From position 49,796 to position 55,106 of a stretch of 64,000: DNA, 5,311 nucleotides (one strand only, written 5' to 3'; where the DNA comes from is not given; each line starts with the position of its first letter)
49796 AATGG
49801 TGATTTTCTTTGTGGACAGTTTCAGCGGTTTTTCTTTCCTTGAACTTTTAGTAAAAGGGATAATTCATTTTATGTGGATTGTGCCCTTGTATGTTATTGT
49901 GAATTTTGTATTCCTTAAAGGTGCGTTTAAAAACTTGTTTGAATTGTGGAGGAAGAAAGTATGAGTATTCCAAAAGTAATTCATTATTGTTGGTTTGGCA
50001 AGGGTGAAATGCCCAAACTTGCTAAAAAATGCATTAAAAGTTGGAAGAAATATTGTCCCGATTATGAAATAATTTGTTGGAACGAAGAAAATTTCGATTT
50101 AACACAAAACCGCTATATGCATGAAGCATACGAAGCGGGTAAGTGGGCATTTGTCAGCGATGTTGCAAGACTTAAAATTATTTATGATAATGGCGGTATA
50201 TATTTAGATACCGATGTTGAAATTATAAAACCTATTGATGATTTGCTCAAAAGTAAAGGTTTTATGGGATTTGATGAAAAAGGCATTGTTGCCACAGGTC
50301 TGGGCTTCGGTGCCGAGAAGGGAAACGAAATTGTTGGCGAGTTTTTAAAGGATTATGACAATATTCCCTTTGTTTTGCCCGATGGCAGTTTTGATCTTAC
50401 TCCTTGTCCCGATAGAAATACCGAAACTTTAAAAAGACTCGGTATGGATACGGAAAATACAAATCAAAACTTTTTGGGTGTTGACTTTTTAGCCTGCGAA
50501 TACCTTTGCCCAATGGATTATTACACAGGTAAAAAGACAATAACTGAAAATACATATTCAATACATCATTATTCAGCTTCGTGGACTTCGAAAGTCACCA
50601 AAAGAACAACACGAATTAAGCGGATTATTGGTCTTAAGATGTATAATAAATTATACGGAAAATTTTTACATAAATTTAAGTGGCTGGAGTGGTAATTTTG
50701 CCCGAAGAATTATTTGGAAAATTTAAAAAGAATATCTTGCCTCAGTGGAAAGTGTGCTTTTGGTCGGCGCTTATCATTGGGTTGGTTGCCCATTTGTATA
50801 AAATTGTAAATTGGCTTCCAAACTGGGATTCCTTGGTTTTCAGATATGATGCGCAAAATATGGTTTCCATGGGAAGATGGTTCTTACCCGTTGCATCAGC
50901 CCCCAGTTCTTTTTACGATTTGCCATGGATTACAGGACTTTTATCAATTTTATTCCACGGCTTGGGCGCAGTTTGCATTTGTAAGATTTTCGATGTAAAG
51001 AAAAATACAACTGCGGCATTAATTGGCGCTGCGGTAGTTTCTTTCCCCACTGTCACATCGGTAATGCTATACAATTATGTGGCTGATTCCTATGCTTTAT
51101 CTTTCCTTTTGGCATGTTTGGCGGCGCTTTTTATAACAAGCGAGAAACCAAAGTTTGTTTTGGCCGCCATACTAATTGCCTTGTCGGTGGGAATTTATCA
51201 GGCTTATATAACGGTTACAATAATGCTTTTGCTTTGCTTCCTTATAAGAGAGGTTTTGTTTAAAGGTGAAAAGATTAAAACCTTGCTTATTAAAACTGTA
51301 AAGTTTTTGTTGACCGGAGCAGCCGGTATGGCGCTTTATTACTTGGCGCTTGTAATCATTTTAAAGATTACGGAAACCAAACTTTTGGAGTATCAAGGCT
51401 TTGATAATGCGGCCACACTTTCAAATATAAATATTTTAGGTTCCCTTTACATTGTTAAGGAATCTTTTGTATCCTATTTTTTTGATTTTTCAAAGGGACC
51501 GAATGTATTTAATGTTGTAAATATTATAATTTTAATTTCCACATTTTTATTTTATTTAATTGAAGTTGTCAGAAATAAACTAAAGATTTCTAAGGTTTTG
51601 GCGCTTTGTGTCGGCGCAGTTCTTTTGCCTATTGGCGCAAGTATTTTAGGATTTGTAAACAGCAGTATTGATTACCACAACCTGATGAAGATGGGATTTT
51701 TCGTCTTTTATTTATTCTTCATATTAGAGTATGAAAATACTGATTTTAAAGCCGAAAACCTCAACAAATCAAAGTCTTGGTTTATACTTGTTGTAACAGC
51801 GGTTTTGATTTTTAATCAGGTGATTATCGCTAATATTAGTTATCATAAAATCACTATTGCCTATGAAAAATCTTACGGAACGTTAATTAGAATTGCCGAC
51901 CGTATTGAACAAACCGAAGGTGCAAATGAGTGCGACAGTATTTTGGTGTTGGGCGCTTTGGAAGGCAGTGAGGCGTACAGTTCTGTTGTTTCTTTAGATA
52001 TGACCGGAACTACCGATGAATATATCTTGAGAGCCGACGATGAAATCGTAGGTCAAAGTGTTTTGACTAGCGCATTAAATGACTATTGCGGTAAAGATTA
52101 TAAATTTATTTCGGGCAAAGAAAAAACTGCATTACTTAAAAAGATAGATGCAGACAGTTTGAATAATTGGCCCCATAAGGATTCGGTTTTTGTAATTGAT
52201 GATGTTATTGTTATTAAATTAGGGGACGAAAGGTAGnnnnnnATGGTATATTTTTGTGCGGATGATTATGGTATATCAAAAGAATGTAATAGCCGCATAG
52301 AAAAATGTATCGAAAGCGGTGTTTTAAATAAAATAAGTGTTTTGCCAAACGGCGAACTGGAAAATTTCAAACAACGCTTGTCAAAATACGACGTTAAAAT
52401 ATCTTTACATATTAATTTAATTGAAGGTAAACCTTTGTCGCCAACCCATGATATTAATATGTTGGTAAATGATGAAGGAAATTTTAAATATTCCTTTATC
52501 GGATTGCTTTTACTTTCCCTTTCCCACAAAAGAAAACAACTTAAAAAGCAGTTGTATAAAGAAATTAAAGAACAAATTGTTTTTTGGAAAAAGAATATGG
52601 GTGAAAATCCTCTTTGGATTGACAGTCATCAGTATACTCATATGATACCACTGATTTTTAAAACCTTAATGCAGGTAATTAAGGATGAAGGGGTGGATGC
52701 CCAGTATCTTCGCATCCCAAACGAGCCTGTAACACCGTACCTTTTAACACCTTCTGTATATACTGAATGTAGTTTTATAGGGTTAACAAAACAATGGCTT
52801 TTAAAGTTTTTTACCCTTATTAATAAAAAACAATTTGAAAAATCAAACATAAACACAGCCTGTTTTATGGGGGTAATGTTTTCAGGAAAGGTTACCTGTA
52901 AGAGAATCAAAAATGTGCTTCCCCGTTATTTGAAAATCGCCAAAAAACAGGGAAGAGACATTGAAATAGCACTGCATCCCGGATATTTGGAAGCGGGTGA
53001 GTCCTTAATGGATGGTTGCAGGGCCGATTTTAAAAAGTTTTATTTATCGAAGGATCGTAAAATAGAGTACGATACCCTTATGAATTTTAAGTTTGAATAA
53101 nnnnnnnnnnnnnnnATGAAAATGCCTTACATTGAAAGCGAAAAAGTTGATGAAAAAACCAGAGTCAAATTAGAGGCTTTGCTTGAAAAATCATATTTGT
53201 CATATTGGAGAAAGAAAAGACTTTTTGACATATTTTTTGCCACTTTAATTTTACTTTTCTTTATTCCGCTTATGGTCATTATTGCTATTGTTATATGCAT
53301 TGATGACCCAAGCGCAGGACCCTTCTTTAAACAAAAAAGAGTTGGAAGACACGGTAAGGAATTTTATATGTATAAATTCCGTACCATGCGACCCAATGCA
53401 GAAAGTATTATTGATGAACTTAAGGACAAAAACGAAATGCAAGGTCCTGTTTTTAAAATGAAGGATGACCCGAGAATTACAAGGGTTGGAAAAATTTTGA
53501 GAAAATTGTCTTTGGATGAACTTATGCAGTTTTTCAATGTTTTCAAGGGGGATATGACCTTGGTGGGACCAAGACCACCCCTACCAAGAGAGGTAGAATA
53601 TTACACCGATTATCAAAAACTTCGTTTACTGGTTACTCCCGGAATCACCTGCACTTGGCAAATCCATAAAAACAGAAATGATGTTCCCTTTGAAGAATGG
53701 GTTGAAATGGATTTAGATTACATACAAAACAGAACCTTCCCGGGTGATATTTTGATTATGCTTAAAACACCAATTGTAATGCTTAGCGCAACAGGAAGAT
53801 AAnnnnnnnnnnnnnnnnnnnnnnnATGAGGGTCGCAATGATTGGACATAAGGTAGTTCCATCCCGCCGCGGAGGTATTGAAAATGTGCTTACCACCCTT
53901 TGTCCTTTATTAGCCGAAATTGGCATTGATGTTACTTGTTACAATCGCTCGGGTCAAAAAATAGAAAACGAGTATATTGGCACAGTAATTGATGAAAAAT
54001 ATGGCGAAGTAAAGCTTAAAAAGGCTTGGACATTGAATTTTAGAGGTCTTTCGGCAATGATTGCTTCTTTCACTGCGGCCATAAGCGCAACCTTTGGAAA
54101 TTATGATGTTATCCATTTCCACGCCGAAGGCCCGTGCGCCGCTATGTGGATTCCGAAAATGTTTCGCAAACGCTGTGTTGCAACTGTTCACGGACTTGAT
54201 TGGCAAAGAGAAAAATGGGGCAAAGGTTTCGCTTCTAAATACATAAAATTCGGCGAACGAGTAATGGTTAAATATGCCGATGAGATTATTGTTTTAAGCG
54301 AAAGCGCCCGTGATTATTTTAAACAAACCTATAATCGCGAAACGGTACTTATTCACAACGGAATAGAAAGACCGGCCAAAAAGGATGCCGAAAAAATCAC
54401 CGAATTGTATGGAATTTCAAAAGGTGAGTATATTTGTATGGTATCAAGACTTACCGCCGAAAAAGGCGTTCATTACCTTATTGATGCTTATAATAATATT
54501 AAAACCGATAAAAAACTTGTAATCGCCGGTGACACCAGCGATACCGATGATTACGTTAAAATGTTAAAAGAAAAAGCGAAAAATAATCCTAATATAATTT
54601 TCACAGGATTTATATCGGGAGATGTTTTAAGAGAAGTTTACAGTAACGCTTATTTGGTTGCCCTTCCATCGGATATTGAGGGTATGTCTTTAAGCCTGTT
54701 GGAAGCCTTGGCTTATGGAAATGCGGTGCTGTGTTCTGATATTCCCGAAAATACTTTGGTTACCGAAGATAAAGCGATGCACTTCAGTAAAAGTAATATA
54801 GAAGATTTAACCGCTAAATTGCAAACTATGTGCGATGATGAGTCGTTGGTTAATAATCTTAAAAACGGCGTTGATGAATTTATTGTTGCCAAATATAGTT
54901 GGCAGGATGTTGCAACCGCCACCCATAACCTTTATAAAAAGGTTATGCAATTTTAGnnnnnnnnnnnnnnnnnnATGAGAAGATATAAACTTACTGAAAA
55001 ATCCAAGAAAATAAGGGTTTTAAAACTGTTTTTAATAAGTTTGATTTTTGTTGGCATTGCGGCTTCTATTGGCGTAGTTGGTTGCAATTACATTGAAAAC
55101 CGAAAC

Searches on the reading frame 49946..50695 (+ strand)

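Call 4: search_protein_families(library=pfam, proteins=[window:49946-50695:+], max_evalue=0.001)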
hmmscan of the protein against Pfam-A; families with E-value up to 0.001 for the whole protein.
window:49946-50695:+ (249 aa): 3 families
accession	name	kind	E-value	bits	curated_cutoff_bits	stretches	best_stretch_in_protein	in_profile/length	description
PF04488.21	Gly_transf_sug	-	1.3e-17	64.7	23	1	23-104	1-90/93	Glycosyltransferase sugar-binding region containing DXD motif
PF05704.18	Caps_synth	-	4.7e-13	49.6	24.5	1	4-110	42-153/278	Capsular polysaccharide synthesis protein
PF12919.13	TcdA_TcdB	-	2.4e-08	34.1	23.6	1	54-91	157-194/382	TcdA/TcdB catalytic glycosyltransferase domain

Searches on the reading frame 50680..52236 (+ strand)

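Call 4: search_protein_families(library=pfam, proteins=[window:50680-52236:+], max_evalue=0.001)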
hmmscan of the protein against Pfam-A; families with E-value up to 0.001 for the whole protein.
window:50680-52236:+ (518 aa): 1 family
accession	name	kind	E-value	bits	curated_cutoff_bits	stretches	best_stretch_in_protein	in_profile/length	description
PF14264.12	Glucos_trans_II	-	2.8e-48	165.1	30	1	40-348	2-315/317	Glucosyl transferase GtrII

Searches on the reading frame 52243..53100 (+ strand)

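Call 4: search_protein_families(library=pfam, proteins=[window:52243-53100:+], max_evalue=0.001)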
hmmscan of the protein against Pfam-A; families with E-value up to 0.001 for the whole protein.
window:52243-53100:+ (285 aa): 1 family
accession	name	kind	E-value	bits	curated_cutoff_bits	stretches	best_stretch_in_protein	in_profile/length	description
PF04794.17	YdjC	-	9.8e-36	124.4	29.7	1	3-281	3-257/266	YdjC-like protein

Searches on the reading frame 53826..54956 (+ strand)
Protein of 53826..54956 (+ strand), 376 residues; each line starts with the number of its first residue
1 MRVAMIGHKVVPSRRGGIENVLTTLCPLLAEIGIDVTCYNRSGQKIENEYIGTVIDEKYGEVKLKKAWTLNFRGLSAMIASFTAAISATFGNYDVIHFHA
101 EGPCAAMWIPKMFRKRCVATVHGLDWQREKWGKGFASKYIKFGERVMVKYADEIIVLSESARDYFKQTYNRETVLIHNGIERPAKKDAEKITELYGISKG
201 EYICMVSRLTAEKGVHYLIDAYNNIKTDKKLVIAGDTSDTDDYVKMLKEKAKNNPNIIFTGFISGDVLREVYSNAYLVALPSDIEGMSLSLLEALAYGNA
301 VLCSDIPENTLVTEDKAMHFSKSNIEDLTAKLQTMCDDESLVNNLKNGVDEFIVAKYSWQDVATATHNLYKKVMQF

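Call 4: search_protein_families(library=pfam, proteins=[window:53826-54956:+], max_evalue=0.001)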
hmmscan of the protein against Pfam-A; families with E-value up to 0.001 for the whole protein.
window:53826-54956:+ (376 aa): 6 families
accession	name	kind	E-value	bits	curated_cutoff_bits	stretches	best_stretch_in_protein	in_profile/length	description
PF00534.26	Glycos_transf_1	-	6e-27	94.7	26.4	1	198-347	13-167/172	Glycosyl transferases group 1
PF13692.12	Glyco_trans_1_4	-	5.2e-23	82.3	27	1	202-338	3-142/142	Glycosyl transferases group 1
PF13439.12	Glyco_transf_4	-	2.6e-20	73.6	28.5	1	16-181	2-167/170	Glycosyltransferase Family 4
PF09314.17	DUF1972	-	1.4e-10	41.5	25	1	122-178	127-183/186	Domain of unknown function (DUF1972)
PF13579.12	Glyco_trans_4_4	-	5.7e-10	40.2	29.7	1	16-179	1-158/158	Glycosyl transferase 4-like domain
PF20706.3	GT4-conflict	-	5.8e-06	26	26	1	13-305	9-312/385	Family 4 Glycosyltransferase in conflict systems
